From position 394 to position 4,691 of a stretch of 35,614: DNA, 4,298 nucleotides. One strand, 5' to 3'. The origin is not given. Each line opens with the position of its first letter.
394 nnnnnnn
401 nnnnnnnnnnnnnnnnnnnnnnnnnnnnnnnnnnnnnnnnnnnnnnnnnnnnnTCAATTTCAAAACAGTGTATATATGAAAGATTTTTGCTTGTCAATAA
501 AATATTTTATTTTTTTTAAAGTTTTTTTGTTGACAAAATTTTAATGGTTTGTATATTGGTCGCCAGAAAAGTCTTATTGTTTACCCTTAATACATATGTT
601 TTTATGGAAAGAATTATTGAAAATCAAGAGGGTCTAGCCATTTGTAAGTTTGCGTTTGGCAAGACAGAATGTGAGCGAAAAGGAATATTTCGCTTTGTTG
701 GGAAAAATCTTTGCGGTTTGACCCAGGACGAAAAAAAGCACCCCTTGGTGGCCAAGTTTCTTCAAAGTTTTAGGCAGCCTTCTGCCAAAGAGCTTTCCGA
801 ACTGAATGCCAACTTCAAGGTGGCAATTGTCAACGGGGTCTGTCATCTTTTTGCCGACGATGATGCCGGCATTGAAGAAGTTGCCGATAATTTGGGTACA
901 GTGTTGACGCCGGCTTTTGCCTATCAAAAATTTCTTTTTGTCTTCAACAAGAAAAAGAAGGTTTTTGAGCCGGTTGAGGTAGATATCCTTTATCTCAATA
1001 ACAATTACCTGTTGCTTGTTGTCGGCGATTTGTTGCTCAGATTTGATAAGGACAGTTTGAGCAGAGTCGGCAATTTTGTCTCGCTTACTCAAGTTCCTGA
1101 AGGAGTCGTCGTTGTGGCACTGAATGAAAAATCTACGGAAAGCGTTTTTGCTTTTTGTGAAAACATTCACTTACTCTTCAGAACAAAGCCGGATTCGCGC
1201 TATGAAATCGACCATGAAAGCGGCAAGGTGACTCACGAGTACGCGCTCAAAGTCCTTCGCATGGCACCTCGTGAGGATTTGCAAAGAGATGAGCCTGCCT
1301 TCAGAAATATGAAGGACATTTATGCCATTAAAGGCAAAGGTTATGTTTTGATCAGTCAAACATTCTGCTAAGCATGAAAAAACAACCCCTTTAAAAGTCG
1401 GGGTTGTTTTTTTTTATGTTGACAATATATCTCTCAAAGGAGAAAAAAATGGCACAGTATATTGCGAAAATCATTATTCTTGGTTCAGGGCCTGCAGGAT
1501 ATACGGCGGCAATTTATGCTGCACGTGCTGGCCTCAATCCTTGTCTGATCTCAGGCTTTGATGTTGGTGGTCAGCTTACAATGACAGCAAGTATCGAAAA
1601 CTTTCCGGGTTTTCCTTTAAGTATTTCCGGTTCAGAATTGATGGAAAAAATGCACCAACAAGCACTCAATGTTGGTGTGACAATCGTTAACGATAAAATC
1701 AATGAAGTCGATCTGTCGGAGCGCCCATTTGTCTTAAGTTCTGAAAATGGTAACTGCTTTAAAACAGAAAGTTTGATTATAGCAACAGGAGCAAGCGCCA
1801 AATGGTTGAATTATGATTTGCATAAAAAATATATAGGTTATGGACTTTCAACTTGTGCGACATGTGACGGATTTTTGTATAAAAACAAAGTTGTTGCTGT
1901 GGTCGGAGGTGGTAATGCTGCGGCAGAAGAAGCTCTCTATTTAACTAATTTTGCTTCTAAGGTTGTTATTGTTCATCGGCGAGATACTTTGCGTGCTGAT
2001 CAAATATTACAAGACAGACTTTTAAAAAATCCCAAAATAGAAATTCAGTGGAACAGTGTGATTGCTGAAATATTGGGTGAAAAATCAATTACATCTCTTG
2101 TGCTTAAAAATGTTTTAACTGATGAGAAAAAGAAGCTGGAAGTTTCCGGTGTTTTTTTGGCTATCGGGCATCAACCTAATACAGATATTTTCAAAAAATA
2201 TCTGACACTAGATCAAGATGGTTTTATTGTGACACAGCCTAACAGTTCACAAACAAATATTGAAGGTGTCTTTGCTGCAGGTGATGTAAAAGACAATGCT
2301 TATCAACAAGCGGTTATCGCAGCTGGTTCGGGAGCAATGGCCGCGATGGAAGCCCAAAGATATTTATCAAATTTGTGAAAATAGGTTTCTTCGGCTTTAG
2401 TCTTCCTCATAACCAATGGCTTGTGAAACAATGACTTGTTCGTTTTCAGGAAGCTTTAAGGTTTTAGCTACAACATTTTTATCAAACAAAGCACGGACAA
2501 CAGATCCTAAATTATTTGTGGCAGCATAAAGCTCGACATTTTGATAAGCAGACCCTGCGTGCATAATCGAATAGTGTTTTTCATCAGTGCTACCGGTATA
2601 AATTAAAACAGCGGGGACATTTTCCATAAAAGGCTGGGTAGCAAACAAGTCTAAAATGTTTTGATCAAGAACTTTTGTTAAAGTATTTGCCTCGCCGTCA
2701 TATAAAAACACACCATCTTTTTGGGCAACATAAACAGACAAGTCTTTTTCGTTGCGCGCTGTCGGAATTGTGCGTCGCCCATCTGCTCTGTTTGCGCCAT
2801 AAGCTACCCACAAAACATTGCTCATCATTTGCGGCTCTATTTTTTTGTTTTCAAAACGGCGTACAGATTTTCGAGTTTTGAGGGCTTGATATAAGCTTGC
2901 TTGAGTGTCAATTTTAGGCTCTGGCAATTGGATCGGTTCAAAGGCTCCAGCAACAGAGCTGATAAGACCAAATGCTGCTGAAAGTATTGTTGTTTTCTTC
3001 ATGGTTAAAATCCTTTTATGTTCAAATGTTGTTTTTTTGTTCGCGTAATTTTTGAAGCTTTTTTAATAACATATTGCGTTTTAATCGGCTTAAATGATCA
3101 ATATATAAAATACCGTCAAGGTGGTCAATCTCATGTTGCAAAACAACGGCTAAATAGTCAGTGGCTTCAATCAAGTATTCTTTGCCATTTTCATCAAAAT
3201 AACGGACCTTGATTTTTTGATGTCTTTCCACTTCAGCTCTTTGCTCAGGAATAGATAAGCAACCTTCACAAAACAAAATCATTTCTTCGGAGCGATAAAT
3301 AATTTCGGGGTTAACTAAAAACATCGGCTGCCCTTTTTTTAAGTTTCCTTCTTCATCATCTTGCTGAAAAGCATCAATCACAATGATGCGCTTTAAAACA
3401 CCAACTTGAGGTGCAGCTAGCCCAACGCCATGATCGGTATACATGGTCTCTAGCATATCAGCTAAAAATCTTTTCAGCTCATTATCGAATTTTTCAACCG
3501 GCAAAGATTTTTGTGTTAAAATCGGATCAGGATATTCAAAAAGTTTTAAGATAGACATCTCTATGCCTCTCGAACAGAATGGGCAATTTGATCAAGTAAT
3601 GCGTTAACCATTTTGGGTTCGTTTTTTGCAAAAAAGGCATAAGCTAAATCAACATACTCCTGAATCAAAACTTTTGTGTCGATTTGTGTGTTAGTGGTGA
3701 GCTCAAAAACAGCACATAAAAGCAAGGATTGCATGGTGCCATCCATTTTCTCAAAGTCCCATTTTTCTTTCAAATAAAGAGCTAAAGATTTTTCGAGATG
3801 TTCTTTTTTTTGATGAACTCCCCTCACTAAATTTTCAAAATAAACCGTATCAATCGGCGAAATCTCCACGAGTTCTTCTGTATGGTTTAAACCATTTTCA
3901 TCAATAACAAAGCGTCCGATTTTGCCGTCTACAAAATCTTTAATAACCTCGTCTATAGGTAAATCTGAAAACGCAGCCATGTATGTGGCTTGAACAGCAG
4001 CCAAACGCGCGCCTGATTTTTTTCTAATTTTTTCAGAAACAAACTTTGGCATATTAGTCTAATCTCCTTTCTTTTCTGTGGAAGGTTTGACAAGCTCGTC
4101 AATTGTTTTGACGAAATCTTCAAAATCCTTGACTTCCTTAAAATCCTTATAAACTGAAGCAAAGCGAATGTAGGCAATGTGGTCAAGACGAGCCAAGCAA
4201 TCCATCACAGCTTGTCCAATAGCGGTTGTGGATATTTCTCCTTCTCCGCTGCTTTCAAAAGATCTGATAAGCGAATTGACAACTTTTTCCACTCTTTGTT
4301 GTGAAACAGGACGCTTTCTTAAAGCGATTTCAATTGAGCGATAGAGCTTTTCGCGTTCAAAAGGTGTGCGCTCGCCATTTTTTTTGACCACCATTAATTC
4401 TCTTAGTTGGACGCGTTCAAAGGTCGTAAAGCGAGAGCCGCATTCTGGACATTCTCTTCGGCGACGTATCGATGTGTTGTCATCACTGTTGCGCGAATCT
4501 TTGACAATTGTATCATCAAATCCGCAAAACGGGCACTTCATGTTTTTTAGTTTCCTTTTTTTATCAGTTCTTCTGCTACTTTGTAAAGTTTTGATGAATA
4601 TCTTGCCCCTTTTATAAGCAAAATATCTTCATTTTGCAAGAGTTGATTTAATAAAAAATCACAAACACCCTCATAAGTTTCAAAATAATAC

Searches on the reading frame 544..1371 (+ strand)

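Call 29: search_protein_families(library=pfam, proteins=[window:544-1371:+])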
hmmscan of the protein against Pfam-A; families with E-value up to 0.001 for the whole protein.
window:544-1371:+ (275 aa): 0 families

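Call 59: search_protein_families(library=ncbifam, proteins=[window:544-1371:+], max_evalue=0.01)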
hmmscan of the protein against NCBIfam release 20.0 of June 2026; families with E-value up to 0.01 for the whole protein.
window:544-1371:+ (275 aa): 0 families

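Call 65: search_protein_families(library=pfam, proteins=[window:544-1371:+], max_evalue=0.1)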
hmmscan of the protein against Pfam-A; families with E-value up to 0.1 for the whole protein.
window:544-1371:+ (275 aa): 1 family
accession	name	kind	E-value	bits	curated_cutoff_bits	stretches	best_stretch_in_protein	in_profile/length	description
PF24498.1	Ig_TMEM131L_3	-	0.045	14.2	28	1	133-210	6-84/100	TMEM131L third Ig-like domain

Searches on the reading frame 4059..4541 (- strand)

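Call 65: search_protein_families(library=pfam, proteins=[window:4059-4541:-], max_evalue=0.1)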
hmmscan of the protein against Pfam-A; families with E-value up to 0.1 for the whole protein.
window:4059-4541:- (160 aa): 11 families
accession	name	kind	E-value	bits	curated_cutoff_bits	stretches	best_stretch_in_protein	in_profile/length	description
PF03477.21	ATP-cone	-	1.1e-20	74.3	25.8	1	50-136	2-87/88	ATP cone domain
PF22811.2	Zn_ribbon_NrdR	-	1.4e-20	73.4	27.2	1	1-42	1-42/42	Transcriptional repressor NrdR-like, N-terminal domain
PF08271.17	Zn_Ribbon_TF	-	5e-05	23.2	29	0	30-42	2-14/43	TFIIB zinc-binding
PF23451.1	Zn_ribbon_PaaD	-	0.0033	17.5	27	0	21-40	7-26/53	PaaD zinc beta ribbon domain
PF01096.23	Zn_ribbon_TFIIS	-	0.0036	17.5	21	1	30-47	2-19/39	Transcription factor S-II (TFIIS)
PF14354.12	Lar_restr_allev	-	0.0043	17.7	28.6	1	2-42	5-41/58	Restriction alleviation protein Lar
PF14690.11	Zn_ribbon_ISL3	-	0.01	16.7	25.5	0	29-39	3-12/47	zinc-finger of transposase IS204/IS1001/IS1096/IS1165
PF01396.24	Zn_ribbon_Top1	-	0.012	15.8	32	0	29-36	2-9/39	Topoisomerase DNA binding C4 zinc finger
PF10571.15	UPF0547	-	0.015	15.9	29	0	2-10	16-24/26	Uncharacterised protein family UPF0547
PF04606.18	Ogr_Delta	-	0.025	15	26.3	0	30-47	1-18/47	Ogr/Delta-like zinc finger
PF11803.13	UXS1_N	-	0.029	15.1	30.1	1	106-157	8-62/75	UDP-glucuronate decarboxylase N-terminal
